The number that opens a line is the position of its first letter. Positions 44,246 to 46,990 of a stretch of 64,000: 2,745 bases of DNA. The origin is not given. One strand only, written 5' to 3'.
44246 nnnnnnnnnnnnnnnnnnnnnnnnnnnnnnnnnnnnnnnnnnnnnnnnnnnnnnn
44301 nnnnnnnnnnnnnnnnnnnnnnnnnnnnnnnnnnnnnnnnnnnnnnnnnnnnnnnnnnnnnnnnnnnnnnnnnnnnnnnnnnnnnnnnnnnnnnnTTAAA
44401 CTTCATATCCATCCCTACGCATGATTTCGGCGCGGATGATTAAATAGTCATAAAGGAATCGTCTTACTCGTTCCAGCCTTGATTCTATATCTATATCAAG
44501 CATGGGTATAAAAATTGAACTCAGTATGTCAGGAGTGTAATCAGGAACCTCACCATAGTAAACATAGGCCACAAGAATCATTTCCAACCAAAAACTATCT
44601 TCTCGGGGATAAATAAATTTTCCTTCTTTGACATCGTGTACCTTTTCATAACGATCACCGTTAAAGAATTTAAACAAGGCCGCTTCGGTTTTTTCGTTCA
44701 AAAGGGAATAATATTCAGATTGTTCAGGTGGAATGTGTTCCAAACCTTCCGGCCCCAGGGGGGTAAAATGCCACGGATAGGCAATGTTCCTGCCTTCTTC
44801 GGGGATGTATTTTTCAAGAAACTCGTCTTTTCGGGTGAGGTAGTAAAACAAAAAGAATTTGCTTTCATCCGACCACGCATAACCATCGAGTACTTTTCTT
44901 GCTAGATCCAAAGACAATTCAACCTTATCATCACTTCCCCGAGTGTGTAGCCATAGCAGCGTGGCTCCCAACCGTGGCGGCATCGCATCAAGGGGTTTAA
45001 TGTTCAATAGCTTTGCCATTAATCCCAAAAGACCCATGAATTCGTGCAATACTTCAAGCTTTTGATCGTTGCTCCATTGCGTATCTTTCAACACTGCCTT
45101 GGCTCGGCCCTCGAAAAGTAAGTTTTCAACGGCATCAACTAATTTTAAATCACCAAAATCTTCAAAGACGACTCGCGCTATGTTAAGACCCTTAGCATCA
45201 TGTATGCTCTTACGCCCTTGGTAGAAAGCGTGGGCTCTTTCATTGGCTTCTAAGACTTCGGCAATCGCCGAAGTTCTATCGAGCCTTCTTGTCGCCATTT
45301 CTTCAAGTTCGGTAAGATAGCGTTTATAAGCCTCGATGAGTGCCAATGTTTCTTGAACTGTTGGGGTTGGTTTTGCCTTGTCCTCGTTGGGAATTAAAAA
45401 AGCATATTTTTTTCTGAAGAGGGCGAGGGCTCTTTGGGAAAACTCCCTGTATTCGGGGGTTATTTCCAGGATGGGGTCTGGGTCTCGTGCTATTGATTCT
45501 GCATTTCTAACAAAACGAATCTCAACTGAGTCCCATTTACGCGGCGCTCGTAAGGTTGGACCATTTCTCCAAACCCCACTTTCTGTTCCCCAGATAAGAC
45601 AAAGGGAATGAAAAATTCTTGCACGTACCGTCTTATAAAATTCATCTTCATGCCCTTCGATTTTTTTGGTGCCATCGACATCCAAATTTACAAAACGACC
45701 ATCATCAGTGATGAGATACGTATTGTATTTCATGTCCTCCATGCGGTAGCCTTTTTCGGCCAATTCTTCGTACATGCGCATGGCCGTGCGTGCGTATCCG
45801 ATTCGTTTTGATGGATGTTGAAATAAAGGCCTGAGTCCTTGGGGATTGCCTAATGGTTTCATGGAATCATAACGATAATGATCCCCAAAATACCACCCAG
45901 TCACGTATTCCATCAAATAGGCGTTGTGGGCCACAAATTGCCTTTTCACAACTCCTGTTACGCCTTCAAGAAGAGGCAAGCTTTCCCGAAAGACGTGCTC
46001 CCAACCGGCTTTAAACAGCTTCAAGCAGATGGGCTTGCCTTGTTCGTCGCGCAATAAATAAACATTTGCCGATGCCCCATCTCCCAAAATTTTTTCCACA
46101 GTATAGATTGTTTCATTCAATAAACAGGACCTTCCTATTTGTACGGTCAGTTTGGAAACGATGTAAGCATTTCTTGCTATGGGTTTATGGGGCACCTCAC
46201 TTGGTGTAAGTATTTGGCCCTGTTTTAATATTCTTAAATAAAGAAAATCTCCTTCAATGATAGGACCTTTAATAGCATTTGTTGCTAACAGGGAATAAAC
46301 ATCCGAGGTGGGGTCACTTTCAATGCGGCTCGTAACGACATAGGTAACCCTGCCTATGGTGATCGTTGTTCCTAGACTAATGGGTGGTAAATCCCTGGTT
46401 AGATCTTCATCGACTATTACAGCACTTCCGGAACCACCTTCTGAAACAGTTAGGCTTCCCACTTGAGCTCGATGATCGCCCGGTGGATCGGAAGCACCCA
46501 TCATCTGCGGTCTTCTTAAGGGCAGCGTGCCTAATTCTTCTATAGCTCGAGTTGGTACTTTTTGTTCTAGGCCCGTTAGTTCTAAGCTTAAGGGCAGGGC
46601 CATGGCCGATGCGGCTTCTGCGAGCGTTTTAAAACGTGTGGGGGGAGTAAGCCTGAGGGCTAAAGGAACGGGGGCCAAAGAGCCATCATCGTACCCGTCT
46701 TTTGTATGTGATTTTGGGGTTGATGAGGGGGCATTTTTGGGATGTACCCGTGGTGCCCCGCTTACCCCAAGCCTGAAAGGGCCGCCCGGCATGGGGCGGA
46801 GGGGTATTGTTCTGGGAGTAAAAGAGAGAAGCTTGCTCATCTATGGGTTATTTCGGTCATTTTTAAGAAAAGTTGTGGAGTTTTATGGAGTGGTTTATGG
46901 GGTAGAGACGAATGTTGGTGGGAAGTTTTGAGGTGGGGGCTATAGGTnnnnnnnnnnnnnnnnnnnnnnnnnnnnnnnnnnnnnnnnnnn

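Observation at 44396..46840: Divergent protein-kinase-like fold with DVDG in place of DFG and a D-M-K-Y-N catalytic loop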

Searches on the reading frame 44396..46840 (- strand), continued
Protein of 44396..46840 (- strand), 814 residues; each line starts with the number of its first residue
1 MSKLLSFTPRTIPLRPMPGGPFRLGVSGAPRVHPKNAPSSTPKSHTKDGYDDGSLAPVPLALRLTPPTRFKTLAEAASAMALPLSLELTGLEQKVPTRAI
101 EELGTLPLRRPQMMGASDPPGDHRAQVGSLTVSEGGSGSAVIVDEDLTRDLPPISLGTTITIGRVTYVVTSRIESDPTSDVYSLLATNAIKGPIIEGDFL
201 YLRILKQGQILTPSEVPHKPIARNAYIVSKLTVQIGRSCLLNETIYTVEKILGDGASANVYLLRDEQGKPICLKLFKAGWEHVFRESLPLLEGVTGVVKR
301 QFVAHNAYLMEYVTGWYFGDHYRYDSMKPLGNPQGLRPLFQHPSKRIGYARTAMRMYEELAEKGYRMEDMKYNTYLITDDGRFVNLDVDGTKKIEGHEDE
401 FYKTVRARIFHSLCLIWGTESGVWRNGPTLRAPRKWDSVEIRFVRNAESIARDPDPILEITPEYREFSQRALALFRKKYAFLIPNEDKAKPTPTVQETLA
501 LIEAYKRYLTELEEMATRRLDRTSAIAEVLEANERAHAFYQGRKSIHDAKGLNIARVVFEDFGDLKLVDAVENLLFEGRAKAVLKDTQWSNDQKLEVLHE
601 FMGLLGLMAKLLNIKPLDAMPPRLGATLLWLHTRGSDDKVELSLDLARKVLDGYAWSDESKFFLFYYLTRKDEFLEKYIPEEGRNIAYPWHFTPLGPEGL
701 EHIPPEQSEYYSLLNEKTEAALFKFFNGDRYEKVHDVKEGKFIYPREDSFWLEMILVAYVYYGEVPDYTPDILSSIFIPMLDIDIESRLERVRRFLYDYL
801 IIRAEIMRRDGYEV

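Call 78: list_cluster_members(proteins=[P0001, P0002, P0003, P0004])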
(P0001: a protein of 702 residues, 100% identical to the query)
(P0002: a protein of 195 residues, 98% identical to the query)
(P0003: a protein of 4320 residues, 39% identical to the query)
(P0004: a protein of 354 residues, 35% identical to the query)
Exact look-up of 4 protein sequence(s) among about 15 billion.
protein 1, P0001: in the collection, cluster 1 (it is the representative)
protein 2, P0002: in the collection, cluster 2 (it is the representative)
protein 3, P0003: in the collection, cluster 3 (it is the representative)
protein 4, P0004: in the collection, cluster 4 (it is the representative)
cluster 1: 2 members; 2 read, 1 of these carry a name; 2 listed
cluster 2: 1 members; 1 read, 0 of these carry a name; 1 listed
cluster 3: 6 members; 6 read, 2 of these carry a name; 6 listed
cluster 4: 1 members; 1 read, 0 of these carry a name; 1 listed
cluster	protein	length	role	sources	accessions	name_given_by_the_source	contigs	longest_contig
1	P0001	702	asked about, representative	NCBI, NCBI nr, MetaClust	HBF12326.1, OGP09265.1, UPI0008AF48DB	MAG TPA: hypothetical protein DDW49_02890 [Deltaproteobacteria bacterium] | MAG: hypothetical protein A2048_10125 [Deltaproteobacteria bacterium GWA2_45_12] | status=active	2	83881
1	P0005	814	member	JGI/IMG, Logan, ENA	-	-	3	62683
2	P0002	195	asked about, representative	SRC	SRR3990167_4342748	-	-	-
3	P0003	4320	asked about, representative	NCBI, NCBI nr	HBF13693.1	MAG TPA: hypothetical protein DDW49_09985 [Deltaproteobacteria bacterium] | hypothetical protein [Deltaproteobacteria bacterium]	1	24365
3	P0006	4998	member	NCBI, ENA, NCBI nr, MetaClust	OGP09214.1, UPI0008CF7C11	MAG: hypothetical protein A2048_02715 [Deltaproteobacteria bacterium GWA2_45_12] | status=active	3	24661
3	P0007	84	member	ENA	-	-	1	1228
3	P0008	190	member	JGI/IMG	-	-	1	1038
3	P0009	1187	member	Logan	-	-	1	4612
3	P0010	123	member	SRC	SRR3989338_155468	-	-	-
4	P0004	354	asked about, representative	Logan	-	-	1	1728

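Call 82: find_homologous_proteins(query=P0004, max_evalue=0.01)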
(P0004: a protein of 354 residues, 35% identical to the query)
Query P0004 (354 aa): 1 proteins with E <= 0.01 among 3559 candidates.
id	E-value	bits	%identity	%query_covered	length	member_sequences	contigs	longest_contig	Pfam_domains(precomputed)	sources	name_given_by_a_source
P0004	3.0e-235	798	100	100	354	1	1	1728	-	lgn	-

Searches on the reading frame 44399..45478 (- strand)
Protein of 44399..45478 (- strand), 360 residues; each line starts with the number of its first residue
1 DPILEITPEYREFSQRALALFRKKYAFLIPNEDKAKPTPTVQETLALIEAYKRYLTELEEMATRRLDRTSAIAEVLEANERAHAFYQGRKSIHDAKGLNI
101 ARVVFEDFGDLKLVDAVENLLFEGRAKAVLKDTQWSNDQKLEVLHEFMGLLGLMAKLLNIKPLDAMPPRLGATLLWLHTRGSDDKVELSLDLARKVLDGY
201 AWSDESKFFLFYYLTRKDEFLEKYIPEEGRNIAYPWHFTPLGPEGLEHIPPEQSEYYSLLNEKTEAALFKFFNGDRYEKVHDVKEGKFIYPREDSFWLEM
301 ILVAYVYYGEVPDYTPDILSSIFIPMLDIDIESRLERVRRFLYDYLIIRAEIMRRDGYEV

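Call 36: search_protein_families(library=pfam, proteins=[window:44399-45478:-], max_evalue=10)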
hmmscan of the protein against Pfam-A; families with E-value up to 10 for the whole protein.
window:44399-45478:- (360 aa): 0 families

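Call 74: search_solved_structures(query=A6, max_evalue=10, show_alignments=0)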
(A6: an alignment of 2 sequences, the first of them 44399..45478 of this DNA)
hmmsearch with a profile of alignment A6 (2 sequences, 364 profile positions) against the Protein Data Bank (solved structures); distinct sequences matched with E-value up to 10: 3.
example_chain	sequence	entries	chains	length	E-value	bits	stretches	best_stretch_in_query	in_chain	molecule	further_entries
5xg5_A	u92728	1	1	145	0.093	14.7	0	247-297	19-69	MITSUBA-1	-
5y6j_A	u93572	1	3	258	0.59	12.1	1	28-139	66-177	Nucleoprotein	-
8a22_Bx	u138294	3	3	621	0.75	11.8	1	70-130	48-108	mS31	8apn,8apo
